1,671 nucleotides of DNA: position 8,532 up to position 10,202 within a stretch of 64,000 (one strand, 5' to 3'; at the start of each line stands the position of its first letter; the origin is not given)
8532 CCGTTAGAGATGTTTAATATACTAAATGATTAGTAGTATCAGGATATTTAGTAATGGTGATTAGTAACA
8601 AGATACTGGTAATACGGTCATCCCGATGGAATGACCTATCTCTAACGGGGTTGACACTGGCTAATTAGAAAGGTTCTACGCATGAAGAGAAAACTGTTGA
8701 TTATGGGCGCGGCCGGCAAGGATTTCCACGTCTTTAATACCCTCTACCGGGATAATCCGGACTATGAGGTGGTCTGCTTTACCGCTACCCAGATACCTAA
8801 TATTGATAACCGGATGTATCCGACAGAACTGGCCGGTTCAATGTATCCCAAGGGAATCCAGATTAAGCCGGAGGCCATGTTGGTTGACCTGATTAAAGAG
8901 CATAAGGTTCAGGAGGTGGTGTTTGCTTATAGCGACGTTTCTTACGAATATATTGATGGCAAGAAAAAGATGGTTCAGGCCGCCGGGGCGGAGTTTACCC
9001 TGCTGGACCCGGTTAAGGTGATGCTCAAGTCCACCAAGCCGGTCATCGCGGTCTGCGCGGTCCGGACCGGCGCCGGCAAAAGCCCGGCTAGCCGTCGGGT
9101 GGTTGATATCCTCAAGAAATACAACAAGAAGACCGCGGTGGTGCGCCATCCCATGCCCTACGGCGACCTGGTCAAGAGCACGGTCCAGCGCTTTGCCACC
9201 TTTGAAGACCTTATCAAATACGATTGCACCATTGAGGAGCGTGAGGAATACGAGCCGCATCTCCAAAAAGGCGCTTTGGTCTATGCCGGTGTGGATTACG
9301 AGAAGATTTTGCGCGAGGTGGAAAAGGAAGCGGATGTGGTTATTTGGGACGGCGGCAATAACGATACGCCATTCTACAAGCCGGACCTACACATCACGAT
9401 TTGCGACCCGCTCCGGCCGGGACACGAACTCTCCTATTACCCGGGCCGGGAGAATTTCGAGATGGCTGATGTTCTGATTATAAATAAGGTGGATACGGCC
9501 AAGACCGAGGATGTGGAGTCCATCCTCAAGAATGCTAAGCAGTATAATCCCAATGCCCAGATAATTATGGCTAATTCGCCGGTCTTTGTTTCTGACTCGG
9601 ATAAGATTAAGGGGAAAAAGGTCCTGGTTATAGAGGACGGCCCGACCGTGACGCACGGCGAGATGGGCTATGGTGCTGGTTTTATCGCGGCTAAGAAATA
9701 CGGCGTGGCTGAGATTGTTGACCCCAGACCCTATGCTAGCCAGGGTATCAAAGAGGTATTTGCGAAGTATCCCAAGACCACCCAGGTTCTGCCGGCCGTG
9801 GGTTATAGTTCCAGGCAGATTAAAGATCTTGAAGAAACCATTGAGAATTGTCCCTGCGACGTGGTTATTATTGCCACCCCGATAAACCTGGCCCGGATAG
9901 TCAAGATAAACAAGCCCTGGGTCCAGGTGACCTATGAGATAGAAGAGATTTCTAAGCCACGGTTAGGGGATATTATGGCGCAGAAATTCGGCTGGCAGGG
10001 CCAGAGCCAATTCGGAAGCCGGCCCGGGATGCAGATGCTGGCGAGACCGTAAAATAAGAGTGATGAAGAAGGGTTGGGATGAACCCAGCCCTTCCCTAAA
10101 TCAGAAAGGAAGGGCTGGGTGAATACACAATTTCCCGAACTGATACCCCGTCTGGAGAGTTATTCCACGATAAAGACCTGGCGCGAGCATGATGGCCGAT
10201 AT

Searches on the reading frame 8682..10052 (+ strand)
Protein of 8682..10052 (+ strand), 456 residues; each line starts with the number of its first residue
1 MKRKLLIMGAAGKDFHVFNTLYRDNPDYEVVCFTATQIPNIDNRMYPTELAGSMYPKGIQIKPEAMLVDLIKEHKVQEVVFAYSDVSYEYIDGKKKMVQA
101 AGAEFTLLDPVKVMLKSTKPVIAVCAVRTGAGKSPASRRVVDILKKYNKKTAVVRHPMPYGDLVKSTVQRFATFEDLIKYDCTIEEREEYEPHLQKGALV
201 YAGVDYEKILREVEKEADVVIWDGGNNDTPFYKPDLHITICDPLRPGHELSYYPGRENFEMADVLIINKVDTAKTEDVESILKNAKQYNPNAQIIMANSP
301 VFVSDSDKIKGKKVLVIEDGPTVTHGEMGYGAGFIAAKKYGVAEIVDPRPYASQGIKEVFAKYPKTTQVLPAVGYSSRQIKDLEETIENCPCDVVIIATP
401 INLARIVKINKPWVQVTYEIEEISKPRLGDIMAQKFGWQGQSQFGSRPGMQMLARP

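Call 71: search_protein_families(library=pfam, proteins=[window:8682-10052:+])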
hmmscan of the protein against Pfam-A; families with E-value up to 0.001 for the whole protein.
window:8682-10052:+ (456 aa): 1 family
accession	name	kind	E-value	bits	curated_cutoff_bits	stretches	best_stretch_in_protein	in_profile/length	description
PF02492.25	cobW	-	2.8e-05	24.2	20.7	1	233-295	114-179/180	CobW/HypB/UreG, nucleotide-binding domain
